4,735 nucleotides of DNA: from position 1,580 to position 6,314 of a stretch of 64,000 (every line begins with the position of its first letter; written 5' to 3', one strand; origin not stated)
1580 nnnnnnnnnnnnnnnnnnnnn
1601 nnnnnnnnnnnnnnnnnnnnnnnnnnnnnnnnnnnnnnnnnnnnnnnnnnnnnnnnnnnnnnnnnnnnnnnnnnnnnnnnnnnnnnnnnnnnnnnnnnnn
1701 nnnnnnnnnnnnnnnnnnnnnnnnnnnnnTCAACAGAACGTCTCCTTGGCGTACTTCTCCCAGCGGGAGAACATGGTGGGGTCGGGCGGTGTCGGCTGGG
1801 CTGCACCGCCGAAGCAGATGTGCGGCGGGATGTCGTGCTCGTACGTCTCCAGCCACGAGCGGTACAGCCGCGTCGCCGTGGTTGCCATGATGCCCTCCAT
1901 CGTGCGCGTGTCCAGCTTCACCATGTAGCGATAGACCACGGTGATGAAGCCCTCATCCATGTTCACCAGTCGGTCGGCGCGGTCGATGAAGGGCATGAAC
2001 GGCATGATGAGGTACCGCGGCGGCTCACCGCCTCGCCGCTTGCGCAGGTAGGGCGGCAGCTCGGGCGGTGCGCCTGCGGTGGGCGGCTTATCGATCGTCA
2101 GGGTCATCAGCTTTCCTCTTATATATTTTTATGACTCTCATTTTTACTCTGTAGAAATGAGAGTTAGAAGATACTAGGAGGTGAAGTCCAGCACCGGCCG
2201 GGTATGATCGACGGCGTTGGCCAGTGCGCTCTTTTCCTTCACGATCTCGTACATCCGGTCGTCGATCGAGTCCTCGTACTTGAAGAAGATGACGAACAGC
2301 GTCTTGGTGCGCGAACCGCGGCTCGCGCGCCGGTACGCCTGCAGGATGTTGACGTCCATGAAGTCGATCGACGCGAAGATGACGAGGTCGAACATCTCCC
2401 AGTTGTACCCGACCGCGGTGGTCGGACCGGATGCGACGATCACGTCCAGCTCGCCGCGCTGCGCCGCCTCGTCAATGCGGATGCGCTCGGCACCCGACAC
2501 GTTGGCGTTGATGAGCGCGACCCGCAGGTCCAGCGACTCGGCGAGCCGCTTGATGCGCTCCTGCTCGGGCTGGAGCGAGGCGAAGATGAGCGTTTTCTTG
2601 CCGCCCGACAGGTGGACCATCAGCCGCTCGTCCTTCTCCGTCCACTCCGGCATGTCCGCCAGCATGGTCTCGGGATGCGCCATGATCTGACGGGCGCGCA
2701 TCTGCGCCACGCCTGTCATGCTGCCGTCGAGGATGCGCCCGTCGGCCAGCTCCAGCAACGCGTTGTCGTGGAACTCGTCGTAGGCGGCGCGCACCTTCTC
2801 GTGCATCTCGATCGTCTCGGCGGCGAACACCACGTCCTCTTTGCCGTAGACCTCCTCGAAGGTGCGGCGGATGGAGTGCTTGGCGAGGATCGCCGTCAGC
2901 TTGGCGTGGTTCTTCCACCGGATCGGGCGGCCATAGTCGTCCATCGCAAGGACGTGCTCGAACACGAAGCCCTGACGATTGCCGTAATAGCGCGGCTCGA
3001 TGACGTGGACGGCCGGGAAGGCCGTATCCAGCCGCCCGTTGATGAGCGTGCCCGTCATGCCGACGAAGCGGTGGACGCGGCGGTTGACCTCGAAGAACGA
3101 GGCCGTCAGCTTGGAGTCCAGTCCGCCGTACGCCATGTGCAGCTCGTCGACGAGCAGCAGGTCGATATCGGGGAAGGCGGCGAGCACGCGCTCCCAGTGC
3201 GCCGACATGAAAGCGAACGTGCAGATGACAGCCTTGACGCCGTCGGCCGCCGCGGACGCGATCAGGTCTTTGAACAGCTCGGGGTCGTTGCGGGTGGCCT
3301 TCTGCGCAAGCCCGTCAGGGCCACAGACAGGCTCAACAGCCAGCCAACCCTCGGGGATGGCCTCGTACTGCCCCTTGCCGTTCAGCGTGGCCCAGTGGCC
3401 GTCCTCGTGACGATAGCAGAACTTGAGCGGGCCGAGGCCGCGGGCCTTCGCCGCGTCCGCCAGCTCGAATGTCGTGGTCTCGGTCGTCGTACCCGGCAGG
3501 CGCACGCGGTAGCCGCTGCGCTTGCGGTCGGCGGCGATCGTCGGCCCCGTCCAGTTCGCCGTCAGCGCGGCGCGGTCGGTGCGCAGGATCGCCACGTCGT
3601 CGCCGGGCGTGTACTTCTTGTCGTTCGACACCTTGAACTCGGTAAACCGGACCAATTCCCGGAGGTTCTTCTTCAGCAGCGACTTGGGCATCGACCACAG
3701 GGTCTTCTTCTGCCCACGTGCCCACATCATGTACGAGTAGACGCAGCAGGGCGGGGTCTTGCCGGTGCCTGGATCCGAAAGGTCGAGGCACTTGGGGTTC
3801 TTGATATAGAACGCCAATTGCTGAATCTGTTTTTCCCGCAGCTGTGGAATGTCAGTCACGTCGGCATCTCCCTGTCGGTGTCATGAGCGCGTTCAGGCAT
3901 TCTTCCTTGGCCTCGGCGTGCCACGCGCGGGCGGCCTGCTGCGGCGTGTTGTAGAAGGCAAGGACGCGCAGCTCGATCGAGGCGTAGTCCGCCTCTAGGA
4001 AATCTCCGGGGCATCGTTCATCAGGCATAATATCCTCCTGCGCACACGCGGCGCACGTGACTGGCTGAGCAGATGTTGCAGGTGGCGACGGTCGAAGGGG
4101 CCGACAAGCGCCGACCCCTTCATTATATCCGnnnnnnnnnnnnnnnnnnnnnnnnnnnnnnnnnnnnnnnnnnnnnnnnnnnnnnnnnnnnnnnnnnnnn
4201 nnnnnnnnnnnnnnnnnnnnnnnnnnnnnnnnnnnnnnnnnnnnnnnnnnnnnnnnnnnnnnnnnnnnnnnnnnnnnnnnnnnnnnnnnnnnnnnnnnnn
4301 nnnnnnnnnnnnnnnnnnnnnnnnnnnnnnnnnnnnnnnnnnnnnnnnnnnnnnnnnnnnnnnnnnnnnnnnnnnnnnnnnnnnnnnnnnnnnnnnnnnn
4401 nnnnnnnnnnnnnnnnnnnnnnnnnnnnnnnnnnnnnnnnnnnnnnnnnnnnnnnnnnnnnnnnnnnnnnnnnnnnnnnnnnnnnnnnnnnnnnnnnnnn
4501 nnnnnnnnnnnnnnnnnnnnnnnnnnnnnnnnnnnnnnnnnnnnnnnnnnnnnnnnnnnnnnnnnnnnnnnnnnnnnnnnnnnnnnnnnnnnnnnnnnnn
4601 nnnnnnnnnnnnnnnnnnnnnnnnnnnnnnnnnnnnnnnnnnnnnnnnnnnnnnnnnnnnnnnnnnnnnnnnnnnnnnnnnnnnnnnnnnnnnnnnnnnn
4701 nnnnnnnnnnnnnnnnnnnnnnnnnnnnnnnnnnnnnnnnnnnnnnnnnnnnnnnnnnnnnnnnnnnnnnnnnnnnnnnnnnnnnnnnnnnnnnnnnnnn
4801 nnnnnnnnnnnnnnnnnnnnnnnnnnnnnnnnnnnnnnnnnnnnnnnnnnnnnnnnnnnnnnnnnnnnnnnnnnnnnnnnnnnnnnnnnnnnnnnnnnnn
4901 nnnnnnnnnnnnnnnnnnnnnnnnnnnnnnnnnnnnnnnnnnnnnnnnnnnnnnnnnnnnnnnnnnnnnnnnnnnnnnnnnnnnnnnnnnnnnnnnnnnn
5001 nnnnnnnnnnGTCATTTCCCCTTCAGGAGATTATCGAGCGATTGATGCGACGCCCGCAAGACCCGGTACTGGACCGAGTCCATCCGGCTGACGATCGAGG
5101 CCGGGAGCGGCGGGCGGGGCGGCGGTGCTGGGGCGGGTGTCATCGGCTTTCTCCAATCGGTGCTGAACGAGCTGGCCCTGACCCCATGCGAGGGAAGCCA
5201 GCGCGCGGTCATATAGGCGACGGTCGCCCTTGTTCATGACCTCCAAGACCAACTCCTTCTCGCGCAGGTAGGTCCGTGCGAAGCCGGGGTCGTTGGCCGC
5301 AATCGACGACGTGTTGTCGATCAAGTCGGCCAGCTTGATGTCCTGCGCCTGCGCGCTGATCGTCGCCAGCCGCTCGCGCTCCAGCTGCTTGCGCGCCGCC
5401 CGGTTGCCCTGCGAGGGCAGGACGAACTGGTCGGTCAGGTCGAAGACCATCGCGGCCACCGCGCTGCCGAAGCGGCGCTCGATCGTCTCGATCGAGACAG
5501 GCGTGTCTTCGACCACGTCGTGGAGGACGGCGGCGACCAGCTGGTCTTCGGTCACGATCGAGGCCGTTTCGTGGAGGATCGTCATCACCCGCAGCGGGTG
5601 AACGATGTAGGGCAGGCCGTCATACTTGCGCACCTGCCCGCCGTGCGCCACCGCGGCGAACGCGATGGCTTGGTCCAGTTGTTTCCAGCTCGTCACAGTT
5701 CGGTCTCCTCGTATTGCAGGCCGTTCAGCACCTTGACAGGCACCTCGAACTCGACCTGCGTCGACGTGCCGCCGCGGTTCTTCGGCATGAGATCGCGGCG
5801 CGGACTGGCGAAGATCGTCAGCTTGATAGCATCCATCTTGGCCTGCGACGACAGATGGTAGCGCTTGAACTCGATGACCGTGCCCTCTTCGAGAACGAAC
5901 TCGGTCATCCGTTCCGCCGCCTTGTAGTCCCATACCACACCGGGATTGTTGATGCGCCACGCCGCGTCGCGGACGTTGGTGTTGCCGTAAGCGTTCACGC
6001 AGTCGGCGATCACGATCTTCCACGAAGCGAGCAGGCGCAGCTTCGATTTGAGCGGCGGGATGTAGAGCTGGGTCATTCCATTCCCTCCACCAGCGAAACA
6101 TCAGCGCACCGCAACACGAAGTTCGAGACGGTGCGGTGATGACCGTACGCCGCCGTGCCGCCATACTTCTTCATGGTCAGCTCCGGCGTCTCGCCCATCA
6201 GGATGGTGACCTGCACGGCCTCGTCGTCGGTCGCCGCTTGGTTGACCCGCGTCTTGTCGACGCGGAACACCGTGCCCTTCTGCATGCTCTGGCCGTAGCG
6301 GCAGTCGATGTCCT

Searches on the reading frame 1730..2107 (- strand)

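Call 13: search_protein_families(library=pfam, proteins=[window:1730-2107:-], max_evalue=0.01)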
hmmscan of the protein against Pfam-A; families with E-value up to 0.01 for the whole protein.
window:1730-2107:- (125 aa): 0 families

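Call 16: search_protein_families(library=phrogs, proteins=[window:1730-2107:-], max_evalue=0.001)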
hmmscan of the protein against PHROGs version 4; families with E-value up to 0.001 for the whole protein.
window:1730-2107:- (125 aa): 1 family
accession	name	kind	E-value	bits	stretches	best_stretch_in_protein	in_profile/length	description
phrog_23456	-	unknown function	1.6e-07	32.3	1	50-121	48-119/141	-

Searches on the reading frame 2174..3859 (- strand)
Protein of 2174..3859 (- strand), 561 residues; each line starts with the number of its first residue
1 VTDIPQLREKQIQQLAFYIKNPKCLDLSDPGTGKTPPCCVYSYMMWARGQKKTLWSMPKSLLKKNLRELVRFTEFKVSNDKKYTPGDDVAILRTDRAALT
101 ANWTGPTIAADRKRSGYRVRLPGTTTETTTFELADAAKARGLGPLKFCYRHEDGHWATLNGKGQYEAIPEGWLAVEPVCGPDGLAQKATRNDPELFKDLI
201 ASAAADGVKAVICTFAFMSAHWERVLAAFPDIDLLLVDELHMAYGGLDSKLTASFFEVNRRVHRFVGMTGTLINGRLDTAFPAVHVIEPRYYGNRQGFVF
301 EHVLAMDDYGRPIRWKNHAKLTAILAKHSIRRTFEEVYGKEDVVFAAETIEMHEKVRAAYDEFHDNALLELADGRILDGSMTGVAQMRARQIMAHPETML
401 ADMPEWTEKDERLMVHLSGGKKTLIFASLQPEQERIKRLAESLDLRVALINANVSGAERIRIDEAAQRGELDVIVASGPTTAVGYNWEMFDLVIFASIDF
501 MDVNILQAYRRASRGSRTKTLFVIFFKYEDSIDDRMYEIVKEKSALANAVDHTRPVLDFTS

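Call 13: search_protein_families(library=pfam, proteins=[window:2174-3859:-], max_evalue=0.01)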
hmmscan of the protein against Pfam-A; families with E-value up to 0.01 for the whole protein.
window:2174-3859:- (561 aa): 1 family
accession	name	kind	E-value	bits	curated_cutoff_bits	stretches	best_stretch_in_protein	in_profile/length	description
PF00271.37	Helicase_C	-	3.4e-05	24.5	23.5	1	412-514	5-108/110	Helicase conserved C-terminal domain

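Call 16: search_protein_families(library=phrogs, proteins=[window:2174-3859:-], max_evalue=0.001)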
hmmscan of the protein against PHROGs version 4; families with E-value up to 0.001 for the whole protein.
window:2174-3859:- (561 aa): 3 families
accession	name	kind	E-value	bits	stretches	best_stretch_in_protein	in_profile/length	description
phrog_62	-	DNA, RNA and nucleotide metabolism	7.6e-49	167.2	2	194-550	777-1132/1881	DNA helicase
phrog_16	-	DNA, RNA and nucleotide metabolism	7.2e-10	38.7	1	6-535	272-605/986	DNA helicase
phrog_6819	-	DNA, RNA and nucleotide metabolism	0.00094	18.7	0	417-500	232-314/645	Holliday junction branch migration helicase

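Call 28: find_related_loci(query=window:2174-3859:-, collection=viral_contigs, flank=10000)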
Query window:2174-3859:- (561 aa) in viral_contigs; peptide patterns used: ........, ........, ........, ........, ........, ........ (x = any residue, [..] = any of these).
8 stretches matched a pattern; 7 encode a relative of the query (tblastn E <= 1e-3); 6 distinct loci.
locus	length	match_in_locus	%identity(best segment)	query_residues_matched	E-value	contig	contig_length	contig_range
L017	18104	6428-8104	82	3-561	0e+0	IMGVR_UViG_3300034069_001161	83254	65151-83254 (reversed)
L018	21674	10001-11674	81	4-561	0e+0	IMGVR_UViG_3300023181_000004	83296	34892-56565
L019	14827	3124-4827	79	1-561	0e+0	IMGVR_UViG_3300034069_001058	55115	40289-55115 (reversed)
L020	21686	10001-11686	80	1-561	0e+0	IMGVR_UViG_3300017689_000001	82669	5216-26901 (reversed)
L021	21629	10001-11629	61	3-560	0e+0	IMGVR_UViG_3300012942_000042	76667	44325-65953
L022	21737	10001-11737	59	3-560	0e+0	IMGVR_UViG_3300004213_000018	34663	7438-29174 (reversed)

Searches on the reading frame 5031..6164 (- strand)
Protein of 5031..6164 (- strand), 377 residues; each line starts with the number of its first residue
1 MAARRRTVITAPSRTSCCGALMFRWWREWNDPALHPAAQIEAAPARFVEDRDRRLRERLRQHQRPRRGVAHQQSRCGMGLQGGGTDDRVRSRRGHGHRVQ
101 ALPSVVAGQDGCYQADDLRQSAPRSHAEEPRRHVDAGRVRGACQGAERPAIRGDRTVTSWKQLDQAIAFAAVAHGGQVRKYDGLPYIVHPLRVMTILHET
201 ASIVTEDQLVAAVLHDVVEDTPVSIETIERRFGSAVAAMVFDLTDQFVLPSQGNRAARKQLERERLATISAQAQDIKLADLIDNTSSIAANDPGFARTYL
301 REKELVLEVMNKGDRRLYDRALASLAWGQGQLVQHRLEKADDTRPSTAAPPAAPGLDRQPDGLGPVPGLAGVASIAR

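Call 16: search_protein_families(library=phrogs, proteins=[window:5031-6164:-], max_evalue=0.001)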
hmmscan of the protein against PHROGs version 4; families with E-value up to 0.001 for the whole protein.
window:5031-6164:- (377 aa): 4 families
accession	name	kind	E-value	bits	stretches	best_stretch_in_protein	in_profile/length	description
phrog_990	-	other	2.7e-41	143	1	161-317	153-304/374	metal-dependent phosphohydrolase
phrog_32047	-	other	1.3e-19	71.5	1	163-308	24-193/301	phosphohydrolase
phrog_15275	-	unknown function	6e-07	30.3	1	160-288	27-151/223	-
phrog_30929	-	unknown function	0.00018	21.5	1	160-242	235-310/413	-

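Call 60: search_protein_families(library=pfam, proteins=[window:5031-6164:-], max_evalue=0.01)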
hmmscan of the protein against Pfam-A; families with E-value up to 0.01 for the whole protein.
window:5031-6164:- (377 aa): 2 families
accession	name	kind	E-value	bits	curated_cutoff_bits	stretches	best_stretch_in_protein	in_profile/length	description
PF13328.12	HD_4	-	8.5e-16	58.5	27.2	1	166-293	1-132/156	HD domain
PF01966.28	HD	-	4e-06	27.5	22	1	187-284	2-115/116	HD domain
